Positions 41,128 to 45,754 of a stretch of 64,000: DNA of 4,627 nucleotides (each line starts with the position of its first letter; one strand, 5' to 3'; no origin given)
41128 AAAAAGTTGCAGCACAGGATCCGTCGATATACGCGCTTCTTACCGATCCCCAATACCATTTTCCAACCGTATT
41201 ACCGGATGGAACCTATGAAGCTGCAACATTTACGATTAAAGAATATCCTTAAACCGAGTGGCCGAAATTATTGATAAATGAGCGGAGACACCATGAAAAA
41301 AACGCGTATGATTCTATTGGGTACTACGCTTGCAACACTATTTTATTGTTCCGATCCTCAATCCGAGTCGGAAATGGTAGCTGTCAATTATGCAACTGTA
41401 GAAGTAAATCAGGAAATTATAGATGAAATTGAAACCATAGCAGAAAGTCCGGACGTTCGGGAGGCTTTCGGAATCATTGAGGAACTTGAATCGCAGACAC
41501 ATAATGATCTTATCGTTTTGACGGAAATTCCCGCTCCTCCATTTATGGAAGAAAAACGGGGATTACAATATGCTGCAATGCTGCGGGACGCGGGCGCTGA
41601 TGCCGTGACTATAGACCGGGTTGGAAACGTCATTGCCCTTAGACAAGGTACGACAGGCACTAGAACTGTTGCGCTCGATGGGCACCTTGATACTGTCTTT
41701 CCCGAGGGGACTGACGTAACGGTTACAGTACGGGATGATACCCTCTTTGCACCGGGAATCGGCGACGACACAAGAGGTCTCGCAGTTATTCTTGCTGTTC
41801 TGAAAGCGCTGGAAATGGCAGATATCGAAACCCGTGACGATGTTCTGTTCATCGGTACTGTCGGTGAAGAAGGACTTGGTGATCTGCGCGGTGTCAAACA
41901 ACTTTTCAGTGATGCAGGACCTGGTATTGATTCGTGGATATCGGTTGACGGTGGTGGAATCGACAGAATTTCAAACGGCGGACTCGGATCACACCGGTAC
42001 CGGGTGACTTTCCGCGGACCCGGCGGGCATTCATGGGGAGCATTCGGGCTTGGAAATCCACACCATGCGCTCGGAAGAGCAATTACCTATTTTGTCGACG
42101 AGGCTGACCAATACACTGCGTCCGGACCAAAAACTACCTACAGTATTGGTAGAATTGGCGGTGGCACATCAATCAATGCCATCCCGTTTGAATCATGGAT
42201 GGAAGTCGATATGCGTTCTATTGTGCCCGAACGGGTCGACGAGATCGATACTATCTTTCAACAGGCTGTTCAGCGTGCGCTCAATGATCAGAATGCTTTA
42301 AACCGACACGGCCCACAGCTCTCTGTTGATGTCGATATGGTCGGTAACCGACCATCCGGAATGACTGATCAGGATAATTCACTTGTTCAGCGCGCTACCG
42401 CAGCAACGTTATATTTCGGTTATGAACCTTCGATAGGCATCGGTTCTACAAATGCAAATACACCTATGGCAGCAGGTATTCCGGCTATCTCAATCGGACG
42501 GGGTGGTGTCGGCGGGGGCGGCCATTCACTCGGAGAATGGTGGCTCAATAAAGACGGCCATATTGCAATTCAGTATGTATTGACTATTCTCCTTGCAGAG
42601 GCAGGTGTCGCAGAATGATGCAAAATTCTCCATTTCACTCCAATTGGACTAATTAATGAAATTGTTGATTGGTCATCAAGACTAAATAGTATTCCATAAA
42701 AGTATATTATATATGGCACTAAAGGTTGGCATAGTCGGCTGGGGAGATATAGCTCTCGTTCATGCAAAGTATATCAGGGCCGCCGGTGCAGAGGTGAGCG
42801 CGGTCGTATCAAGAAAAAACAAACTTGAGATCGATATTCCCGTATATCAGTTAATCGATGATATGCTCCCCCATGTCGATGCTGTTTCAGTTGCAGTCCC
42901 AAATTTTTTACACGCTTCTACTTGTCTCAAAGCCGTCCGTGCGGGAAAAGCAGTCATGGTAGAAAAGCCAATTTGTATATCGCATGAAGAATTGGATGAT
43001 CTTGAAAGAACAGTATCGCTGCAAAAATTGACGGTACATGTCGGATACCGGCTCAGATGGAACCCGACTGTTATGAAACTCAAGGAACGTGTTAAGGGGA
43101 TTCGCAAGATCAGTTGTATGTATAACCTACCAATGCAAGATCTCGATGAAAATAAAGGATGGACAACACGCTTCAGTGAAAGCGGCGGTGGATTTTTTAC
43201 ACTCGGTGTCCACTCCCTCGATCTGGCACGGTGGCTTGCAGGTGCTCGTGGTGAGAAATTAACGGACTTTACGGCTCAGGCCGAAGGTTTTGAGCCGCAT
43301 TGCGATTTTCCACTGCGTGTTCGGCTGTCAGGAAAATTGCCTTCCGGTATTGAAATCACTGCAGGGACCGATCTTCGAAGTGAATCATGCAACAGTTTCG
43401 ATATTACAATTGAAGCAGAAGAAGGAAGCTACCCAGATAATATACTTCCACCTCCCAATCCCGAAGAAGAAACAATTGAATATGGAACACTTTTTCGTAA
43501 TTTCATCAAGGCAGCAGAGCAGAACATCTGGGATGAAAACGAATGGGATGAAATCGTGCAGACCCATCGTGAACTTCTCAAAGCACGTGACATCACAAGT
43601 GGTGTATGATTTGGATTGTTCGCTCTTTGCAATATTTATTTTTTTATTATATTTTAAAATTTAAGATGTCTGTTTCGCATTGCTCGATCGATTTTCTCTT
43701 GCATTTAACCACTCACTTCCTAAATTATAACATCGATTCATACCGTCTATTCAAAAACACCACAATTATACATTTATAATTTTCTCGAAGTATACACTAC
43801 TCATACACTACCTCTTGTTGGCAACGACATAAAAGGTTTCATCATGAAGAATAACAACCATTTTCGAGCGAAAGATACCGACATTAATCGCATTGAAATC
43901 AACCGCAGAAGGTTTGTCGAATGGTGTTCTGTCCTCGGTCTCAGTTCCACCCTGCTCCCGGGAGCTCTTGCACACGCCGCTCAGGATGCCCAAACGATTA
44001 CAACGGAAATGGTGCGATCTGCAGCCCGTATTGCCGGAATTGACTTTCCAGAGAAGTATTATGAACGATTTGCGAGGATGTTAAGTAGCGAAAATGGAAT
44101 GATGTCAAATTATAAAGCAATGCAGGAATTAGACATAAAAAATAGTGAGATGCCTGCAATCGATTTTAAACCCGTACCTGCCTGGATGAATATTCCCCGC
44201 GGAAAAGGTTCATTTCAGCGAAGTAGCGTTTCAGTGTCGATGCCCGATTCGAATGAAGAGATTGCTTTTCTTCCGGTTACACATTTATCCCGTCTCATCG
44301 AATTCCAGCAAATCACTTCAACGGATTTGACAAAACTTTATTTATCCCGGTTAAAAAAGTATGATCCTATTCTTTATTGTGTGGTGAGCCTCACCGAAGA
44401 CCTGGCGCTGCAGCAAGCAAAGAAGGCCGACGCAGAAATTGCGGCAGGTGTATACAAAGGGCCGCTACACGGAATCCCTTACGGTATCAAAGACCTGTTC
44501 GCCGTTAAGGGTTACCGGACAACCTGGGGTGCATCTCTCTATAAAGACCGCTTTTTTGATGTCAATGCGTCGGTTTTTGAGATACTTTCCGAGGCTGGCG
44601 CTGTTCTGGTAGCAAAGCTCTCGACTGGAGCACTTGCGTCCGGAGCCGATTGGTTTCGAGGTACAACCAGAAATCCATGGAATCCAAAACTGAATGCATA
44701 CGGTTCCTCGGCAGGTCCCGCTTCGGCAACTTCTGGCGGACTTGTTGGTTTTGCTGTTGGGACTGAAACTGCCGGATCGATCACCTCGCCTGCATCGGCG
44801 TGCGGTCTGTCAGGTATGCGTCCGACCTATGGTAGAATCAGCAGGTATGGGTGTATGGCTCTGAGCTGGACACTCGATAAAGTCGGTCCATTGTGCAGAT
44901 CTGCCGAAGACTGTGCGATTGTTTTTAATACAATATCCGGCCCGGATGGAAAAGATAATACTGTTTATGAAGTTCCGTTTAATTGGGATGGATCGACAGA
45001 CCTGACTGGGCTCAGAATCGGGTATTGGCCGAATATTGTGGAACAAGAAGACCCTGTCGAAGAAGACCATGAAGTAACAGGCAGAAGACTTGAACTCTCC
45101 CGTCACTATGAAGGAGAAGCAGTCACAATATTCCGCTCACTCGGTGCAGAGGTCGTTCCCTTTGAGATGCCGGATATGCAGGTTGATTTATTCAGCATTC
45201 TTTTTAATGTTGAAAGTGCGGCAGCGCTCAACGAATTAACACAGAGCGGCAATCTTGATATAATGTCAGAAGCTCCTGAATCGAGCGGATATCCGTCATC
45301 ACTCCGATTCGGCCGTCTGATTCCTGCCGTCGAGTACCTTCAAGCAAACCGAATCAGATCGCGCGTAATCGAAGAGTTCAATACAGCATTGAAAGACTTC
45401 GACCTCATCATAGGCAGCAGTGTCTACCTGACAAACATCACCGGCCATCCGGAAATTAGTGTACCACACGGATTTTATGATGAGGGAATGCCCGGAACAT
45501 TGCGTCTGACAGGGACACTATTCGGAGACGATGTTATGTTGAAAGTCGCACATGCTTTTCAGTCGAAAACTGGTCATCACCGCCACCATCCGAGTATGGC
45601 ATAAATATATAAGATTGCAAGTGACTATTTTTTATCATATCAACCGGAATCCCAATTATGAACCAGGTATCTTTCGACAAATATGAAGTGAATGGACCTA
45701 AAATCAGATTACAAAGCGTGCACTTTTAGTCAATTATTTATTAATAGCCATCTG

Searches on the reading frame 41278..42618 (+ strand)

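Call 3: search_protein_families(library=pfam, proteins=[window:41278-42618:+], max_evalue=0.01)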
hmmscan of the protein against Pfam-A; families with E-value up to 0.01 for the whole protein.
window:41278-42618:+ (446 aa): 4 families
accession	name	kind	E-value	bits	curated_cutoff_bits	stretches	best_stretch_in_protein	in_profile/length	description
PF01546.33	Peptidase_M20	-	1.2e-15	58.4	24.6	1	132-438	1-204/206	Peptidase family M20/M25/M40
PF07687.19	M20_dimer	-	9.7e-12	45.2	21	1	237-335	5-103/107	Peptidase dimerisation domain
PF04389.22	Peptidase_M28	-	1.5e-07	31.8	21.3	1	117-210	1-77/193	Peptidase family M28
PF05343.19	Peptidase_M42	-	0.0047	16.5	23.2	0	163-198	134-167/292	M42 glutamyl aminopeptidase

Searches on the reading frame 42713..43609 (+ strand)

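Call 3: search_protein_families(library=pfam, proteins=[window:42713-43609:+], max_evalue=0.01)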
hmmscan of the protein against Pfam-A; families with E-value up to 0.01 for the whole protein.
window:42713-43609:+ (298 aa): 5 families
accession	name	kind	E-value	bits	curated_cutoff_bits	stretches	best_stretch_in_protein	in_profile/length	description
PF01408.29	GFO_IDH_MocA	-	6.1e-20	72.5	24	1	3-112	1-120/120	Oxidoreductase family, NAD-binding Rossmann fold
PF22725.1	GFO_IDH_MocA_C3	-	7.3e-07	29.7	27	1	132-238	18-121/124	GFO/IDH/MocA C-terminal domain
PF02826.25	2-Hacid_dh_C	-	6.7e-05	22.8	25.1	1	4-64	38-101/178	D-isomer specific 2-hydroxyacid dehydrogenase, NAD binding domain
PF02894.22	GFO_IDH_MocA_C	-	0.0011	19.2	22.9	1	145-188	27-70/218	Oxidoreductase family, C-terminal alpha/beta domain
PF00070.33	Pyr_redox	-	0.0054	17.7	22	0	4-38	1-34/82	Pyridine nucleotide-disulphide oxidoreductase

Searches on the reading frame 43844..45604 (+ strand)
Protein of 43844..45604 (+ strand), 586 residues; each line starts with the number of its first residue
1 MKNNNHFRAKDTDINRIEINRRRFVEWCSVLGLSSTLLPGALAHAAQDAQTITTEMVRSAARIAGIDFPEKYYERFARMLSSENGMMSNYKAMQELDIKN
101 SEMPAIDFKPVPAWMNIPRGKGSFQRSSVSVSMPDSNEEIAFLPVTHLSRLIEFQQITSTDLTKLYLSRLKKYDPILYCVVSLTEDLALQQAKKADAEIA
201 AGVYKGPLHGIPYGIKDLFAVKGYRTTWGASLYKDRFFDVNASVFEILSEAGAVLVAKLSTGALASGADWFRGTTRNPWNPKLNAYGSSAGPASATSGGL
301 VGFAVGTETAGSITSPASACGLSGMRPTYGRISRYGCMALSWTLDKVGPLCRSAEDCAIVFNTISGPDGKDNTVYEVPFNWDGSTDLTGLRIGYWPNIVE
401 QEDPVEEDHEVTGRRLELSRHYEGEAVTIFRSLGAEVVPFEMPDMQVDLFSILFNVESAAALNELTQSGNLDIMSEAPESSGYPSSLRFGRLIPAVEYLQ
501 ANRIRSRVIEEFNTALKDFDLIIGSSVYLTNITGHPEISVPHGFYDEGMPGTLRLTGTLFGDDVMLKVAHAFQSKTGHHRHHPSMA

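Call 3: search_protein_families(library=pfam, proteins=[window:43844-45604:+], max_evalue=0.01)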
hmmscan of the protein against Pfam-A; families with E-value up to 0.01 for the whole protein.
window:43844-45604:+ (586 aa): 1 family
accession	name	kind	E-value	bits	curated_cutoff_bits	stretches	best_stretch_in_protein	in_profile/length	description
PF01425.27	Amidase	-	1.8e-70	238.6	27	1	161-523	1-373/445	Amidase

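Call 4: search_protein_families(library=ncbifam, proteins=[window:43844-45604:+], max_evalue=0.01)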
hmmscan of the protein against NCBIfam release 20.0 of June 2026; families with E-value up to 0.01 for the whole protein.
window:43844-45604:+ (586 aa): 26 families (the best 25 are shown)
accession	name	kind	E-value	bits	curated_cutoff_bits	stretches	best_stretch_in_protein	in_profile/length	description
NF004815.0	PRK06169.1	equivalog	9e-62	209.1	506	2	143-527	10-383/471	amidase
TIGR00132.1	gatA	equivalog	6.6e-59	199.9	481.1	2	151-464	4-310/466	Asp-tRNA(Asn)/Glu-tRNA(Gln) amidotransferase subunit GatA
NF006631.0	PRK09201.1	equivalog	3.2e-56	191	461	1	141-392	5-263/466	AtzE family amidohydrolase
TIGR02715.1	amido_AtzE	subfamily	1.7e-53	182.2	425.75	1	151-376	8-237/452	AtzE family amidohydrolase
NF004816.0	PRK06170.1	equivalog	2.4e-52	178.2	503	1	136-523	5-395/493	amidase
NF005450.0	PRK07042.1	equivalog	2.6e-51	174.5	458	2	143-397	7-262/464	amidase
NF006006.0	PRK08137.1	equivalog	4.7e-51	174.2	534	2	145-409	36-317/529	amidase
NF005686.0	PRK07486.1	subfamily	9.1e-50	169.7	465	2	136-394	7-273/486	amidase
NF005687.0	PRK07487.1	subfamily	3.4e-47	161.3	428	1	143-380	8-253/468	amidase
NF005688.0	PRK07488.1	equivalog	6.4e-46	157.2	532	1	138-372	6-242/474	indoleacetamide hydrolase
NF009119.0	PRK12470.1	equivalog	2e-45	155.7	498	2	138-373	4-240/462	amidase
NF005300.0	PRK06828.1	subfamily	2.3e-41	141.8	494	2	144-374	14-258/491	amidase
NF004717.0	PRK06061.1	equivalog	5.6e-41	140.7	498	1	139-372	13-247/483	amidase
NF005219.0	PRK06707.1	equivalog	6.1e-41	140.4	498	2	143-378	71-317/536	amidase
NF005565.0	PRK07235.1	subfamily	8.5e-39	133.5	545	2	201-394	81-281/506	amidase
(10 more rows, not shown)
